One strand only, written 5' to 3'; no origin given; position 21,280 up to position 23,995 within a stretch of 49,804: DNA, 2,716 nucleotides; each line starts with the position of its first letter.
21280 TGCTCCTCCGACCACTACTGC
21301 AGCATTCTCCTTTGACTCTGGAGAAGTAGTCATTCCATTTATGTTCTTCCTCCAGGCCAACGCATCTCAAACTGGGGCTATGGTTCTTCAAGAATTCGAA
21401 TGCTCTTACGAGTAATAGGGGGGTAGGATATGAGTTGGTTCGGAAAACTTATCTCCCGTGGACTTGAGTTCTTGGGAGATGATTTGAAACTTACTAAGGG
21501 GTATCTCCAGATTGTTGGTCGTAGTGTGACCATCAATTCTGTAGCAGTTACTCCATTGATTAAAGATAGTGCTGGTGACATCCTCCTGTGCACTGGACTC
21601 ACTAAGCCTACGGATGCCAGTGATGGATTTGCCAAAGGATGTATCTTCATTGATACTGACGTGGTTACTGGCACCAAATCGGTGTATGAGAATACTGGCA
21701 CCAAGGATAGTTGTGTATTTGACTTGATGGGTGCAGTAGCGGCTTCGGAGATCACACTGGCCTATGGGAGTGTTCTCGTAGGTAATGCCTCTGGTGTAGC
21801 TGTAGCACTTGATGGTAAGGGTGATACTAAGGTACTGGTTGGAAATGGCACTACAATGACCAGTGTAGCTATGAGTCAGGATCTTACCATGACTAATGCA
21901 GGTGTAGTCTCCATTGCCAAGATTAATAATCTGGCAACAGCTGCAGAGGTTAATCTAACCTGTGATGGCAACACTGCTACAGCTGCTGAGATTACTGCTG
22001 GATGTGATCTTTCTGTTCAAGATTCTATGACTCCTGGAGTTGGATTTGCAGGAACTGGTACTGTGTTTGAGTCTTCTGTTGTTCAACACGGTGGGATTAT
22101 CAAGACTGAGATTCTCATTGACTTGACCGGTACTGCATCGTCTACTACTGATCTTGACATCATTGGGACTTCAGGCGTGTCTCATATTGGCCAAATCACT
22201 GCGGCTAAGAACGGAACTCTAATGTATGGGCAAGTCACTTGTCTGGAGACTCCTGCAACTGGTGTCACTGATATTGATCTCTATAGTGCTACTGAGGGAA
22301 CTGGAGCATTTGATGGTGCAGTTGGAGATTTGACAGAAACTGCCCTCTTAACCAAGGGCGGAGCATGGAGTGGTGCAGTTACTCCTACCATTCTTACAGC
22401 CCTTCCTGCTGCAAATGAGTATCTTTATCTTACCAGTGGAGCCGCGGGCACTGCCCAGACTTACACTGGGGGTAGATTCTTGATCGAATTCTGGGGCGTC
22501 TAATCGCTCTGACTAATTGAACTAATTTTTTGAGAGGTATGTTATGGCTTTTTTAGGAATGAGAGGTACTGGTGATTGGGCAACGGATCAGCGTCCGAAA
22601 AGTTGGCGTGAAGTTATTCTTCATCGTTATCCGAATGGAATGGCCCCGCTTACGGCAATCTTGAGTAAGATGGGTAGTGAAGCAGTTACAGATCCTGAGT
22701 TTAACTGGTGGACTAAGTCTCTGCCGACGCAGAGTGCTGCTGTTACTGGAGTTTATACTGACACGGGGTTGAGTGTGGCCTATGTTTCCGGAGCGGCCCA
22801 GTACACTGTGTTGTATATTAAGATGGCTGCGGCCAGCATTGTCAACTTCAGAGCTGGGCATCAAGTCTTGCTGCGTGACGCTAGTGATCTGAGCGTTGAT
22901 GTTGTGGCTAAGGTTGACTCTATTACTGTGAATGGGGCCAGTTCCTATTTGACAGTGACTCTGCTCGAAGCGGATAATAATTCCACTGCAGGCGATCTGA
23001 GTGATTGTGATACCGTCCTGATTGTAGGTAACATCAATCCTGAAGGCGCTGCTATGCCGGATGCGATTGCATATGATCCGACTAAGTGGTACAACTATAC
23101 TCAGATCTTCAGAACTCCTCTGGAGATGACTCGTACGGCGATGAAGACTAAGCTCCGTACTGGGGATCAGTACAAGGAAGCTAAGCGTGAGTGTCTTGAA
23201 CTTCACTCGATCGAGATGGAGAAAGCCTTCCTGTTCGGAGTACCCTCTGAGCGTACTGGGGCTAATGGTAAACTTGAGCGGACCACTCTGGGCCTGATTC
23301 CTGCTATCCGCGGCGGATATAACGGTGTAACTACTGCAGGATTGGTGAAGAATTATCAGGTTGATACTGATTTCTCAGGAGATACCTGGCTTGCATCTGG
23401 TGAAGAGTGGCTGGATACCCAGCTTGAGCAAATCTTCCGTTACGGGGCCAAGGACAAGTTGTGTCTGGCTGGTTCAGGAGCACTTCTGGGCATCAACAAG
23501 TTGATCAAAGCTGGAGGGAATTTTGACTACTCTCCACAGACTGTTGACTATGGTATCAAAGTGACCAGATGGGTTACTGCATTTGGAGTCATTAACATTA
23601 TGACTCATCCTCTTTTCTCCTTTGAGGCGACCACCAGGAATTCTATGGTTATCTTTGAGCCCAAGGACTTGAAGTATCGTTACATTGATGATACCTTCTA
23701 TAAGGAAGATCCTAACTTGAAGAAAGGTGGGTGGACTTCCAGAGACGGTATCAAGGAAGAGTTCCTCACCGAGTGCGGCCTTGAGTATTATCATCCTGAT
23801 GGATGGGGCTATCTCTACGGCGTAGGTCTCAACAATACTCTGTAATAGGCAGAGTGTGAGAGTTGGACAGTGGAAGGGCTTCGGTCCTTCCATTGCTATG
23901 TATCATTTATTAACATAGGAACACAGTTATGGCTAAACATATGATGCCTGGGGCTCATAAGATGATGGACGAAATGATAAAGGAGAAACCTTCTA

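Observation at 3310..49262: Fifteen dispersed copies of a 25-29 bp quasi-palindrome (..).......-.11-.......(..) punctuate both arms of the genome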

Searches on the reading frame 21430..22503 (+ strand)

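Call 38: search_protein_families(library=pfam, proteins=[window:21430-22503:+], max_evalue=0.1)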
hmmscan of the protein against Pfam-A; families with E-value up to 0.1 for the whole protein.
window:21430-22503:+ (357 aa): 1 family
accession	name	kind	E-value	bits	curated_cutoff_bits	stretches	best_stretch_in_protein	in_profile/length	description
PF24837.1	AMIN-like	-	0.068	13.7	27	0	93-171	15-90/129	AMIN-like domain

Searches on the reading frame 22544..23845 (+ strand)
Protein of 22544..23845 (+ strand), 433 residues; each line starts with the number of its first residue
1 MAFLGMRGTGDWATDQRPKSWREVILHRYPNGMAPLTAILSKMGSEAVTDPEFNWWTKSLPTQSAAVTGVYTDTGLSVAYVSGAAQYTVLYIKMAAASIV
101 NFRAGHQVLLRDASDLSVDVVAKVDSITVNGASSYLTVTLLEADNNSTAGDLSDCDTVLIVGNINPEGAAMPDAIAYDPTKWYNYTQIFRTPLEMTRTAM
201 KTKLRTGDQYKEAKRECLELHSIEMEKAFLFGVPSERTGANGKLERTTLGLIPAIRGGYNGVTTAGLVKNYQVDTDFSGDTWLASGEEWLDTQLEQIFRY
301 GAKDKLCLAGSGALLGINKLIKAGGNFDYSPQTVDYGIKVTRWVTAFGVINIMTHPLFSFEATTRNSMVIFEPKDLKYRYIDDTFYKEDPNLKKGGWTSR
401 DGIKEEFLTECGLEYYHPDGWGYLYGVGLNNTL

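Call 38: search_protein_families(library=pfam, proteins=[window:22544-23845:+], max_evalue=0.1)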
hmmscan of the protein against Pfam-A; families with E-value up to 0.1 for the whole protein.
window:22544-23845:+ (433 aa): 2 families
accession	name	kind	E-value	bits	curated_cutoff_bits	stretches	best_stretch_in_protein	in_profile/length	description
PF17236.8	SU10_MCP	-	9.4e-34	117.7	24.1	1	37-425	26-289/292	SU10 major capsid protein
PF13668.12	Ferritin_2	-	0.0053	17.3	24.7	1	36-113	59-135/138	Ferritin-like domain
